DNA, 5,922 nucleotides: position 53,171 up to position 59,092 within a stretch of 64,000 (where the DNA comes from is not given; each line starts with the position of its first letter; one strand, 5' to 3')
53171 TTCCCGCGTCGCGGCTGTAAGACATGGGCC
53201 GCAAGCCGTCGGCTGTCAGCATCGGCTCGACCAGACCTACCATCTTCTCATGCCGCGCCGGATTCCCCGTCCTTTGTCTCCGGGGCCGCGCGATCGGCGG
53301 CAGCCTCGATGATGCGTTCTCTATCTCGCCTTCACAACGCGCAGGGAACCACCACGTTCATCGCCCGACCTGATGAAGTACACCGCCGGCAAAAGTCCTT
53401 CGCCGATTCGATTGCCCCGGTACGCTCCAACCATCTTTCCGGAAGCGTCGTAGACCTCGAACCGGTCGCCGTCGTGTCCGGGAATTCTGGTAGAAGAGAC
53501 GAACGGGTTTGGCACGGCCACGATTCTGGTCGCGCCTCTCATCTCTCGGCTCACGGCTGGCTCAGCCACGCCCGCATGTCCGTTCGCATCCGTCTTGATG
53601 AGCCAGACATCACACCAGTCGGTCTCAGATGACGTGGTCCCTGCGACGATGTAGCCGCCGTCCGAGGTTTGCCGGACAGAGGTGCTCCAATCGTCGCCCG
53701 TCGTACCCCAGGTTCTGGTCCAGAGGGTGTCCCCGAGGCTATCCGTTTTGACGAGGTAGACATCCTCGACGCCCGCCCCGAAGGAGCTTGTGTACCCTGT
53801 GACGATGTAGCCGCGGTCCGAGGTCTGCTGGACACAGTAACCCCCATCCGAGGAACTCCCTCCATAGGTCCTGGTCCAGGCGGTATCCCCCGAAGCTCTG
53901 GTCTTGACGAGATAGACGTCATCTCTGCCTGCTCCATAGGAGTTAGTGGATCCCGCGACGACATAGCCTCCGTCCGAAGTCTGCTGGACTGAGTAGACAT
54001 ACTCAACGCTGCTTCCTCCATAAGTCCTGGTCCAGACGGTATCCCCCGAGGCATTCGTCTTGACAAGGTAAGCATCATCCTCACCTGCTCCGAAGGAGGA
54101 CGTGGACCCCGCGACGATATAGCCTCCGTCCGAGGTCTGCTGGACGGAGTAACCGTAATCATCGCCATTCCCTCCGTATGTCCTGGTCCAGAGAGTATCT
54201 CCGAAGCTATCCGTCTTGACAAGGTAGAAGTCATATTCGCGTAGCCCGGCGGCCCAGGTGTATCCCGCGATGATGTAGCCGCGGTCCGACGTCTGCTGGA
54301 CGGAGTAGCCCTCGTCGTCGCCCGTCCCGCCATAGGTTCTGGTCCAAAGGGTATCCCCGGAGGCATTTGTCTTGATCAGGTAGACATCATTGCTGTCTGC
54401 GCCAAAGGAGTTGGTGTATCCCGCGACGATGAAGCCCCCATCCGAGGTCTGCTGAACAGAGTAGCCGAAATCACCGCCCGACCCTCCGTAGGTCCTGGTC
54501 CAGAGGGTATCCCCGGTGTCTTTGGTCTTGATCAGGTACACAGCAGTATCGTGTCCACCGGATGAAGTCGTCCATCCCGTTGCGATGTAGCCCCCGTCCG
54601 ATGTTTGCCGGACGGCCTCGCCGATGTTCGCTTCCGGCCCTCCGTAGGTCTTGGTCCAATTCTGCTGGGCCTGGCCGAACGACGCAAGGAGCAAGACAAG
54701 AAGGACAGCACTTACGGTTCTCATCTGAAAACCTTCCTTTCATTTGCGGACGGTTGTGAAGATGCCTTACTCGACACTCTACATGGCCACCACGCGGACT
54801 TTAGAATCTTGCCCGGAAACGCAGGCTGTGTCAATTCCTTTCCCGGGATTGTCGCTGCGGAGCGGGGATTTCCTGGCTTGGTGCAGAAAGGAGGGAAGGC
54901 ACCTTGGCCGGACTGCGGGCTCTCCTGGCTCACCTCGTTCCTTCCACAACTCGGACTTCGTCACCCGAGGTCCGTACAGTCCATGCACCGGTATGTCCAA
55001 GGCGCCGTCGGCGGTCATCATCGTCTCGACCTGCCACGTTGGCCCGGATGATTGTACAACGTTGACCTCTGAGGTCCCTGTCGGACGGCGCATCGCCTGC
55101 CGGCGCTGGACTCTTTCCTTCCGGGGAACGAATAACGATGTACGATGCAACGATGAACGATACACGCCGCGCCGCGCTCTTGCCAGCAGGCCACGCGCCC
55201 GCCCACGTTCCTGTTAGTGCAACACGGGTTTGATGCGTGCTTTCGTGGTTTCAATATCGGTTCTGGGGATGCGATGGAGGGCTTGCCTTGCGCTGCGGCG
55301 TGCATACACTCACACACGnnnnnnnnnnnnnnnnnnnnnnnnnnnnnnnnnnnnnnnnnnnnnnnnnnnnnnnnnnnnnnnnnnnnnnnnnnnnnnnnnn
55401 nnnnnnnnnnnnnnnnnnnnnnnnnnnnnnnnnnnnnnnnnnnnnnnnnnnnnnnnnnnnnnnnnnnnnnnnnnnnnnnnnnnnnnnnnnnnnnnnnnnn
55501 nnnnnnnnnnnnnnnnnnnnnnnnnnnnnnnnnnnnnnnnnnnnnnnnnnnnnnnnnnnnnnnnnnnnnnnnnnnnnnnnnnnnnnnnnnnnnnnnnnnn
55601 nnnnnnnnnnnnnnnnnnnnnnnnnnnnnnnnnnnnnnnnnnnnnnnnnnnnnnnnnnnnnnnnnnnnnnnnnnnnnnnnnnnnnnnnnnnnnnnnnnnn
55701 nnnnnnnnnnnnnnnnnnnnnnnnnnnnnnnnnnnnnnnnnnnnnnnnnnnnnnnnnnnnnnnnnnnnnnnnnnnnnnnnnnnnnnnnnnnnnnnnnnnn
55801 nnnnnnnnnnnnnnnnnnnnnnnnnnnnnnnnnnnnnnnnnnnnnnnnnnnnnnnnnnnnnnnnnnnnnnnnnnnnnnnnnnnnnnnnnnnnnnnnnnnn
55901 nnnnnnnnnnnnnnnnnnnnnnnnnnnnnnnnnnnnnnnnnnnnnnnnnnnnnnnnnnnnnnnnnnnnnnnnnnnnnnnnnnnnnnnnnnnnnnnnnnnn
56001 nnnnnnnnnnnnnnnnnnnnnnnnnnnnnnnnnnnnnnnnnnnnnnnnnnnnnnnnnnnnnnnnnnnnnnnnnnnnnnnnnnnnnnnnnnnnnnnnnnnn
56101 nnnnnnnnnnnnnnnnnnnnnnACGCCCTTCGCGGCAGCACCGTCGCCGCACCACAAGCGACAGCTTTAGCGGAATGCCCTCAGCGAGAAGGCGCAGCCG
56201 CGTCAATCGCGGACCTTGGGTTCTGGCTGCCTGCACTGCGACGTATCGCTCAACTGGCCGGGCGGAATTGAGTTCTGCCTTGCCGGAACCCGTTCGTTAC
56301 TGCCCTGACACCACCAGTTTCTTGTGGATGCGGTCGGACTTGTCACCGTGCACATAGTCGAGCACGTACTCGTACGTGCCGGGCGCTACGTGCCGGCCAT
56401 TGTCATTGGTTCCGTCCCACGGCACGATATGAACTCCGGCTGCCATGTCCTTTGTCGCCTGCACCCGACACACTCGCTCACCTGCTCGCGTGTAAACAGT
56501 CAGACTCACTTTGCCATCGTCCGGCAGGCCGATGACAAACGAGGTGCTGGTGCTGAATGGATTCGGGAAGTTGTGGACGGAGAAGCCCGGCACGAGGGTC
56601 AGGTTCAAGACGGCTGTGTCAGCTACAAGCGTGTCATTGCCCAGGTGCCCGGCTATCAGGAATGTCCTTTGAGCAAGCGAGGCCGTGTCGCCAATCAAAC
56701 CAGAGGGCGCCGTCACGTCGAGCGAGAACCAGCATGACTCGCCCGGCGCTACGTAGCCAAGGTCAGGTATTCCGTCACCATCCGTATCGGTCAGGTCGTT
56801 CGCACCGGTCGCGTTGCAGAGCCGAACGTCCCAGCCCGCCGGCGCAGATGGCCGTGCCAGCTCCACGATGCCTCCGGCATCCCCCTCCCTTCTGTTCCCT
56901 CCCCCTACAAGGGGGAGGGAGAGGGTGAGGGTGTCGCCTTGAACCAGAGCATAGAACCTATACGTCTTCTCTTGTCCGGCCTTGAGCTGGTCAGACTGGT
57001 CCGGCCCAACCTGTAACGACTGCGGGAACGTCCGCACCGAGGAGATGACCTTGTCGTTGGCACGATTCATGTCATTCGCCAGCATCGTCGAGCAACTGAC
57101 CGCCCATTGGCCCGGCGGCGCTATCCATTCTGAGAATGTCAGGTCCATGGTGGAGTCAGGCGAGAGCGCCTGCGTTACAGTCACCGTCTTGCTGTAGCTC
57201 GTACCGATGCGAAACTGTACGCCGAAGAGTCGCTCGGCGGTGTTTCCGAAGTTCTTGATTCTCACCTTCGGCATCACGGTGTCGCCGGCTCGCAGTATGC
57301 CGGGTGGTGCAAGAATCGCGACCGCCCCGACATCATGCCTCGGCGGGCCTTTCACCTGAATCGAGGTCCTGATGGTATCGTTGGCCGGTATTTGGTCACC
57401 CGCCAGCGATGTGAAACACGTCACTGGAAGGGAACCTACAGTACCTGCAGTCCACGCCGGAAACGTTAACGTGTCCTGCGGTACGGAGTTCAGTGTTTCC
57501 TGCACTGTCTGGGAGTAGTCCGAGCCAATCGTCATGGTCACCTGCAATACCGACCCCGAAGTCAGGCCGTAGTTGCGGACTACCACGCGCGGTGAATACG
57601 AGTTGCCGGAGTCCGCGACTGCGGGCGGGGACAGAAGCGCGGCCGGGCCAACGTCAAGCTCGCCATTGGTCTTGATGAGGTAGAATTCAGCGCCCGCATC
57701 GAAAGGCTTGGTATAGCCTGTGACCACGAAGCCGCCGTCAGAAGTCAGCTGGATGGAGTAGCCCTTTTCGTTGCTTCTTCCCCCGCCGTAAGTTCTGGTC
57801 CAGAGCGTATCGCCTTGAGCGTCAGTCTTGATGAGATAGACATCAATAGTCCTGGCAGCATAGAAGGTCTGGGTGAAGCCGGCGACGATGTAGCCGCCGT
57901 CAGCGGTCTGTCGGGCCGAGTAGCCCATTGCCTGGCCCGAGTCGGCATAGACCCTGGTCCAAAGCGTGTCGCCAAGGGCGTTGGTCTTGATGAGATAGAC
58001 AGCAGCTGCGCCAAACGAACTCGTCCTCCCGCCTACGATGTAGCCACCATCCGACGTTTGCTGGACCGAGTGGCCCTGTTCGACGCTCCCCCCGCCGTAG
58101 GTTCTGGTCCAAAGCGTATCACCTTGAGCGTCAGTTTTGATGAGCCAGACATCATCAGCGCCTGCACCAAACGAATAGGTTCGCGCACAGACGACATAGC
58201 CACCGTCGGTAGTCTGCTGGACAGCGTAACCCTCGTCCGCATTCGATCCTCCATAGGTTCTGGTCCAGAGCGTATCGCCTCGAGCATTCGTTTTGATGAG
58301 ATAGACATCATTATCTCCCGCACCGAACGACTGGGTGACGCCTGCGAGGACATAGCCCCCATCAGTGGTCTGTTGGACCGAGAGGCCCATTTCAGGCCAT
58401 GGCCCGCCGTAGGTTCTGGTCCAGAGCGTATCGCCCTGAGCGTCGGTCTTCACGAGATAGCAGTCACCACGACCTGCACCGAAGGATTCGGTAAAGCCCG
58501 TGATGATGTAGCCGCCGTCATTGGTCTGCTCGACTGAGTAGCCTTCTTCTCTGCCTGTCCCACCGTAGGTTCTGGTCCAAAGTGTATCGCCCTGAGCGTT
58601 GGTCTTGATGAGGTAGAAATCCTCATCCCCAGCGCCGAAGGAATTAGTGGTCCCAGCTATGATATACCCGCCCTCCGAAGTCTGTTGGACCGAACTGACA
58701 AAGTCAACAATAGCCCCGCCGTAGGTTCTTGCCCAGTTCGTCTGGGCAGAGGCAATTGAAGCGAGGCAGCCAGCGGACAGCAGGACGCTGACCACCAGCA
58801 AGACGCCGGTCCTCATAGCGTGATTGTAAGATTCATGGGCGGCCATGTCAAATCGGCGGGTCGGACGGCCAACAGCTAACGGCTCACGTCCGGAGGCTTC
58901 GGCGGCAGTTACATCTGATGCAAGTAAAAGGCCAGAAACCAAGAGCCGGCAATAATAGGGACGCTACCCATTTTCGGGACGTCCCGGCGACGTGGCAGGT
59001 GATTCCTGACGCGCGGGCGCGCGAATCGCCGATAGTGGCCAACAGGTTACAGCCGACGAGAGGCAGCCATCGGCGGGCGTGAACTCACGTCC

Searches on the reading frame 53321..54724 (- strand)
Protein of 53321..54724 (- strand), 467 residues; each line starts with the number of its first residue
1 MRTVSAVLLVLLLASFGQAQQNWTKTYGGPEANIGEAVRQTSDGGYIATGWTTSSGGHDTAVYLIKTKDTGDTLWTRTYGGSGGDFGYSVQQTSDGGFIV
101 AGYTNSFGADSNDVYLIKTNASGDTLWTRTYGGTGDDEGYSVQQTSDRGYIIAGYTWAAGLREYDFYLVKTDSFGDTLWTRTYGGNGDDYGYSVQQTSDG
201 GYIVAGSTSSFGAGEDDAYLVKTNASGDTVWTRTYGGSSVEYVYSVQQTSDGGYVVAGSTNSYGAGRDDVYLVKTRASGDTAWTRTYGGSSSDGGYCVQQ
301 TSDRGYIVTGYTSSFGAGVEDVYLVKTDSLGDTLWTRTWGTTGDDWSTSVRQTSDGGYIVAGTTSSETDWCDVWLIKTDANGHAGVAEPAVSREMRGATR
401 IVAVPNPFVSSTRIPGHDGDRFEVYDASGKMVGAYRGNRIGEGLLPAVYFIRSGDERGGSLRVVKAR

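Call 39: search_protein_families(library=pfam, proteins=[window:53321-54724:-], max_evalue=0.001)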
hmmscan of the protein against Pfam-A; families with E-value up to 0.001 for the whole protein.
window:53321-54724:- (467 aa): 1 family
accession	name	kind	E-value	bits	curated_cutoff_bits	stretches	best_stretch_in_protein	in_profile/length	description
PF17164.10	DUF5122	-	2.1e-10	41.1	27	0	198-228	2-31/36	Domain of unknown function (DUF5122) beta-propeller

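Call 96: search_protein_families(library=ncbifam, proteins=[window:53321-54724:-], max_evalue=0.001)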
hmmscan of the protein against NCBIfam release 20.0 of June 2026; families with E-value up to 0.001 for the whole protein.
window:53321-54724:- (467 aa): 2 families
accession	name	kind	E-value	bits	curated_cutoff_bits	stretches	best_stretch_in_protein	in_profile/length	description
TIGR02608.1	delta_60_rpt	domain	4.4e-12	45.7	76.5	0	189-227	1-38/55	delta-60 repeat domain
NF047494.1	Lepto_SBBP_lipo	equivalog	1.2e-10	40.7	400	0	305-367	387-448/466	SBBP repeat beta-propeller lipoprotein, LipL53 family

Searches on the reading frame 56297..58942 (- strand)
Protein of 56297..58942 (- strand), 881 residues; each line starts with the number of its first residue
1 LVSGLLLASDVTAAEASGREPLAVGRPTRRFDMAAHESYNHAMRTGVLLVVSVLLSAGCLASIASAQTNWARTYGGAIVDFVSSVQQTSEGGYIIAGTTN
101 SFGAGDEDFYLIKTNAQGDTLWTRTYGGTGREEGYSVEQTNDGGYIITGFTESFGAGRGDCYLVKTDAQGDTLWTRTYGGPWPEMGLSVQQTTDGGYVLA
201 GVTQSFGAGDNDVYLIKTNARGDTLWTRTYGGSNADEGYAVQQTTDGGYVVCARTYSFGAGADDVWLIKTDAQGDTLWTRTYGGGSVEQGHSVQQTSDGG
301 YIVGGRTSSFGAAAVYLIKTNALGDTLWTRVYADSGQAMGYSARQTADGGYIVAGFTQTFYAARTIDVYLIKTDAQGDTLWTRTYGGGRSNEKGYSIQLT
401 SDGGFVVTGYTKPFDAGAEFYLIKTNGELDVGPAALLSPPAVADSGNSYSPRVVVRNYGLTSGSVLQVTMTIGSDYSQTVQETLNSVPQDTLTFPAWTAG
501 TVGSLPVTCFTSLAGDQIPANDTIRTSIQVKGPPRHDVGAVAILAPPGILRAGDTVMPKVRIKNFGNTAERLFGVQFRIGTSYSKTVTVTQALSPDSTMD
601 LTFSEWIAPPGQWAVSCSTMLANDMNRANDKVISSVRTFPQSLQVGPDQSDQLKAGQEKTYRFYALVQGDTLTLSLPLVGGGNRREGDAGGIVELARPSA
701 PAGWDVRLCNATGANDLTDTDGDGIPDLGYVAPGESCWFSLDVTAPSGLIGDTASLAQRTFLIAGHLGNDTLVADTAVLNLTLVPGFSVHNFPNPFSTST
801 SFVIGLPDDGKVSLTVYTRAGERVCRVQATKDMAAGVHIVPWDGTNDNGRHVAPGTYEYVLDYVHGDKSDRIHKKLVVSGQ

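Call 39: search_protein_families(library=pfam, proteins=[window:56297-58942:-], max_evalue=0.001)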
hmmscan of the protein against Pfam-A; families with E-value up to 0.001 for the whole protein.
window:56297-58942:- (881 aa): 3 families
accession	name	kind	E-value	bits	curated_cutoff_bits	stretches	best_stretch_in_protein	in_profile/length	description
PF13860.13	FlgD_ig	-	2.3e-09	37.5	27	1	810-863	23-75/79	FlgD Ig-like domain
PF07705.17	CARDB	-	4.9e-05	23.9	22.7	0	547-615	12-79/101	CARDB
PF13585.12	CHU_C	-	0.00013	22.4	27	1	811-869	28-78/86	CHU_C Type IX secretion signal domain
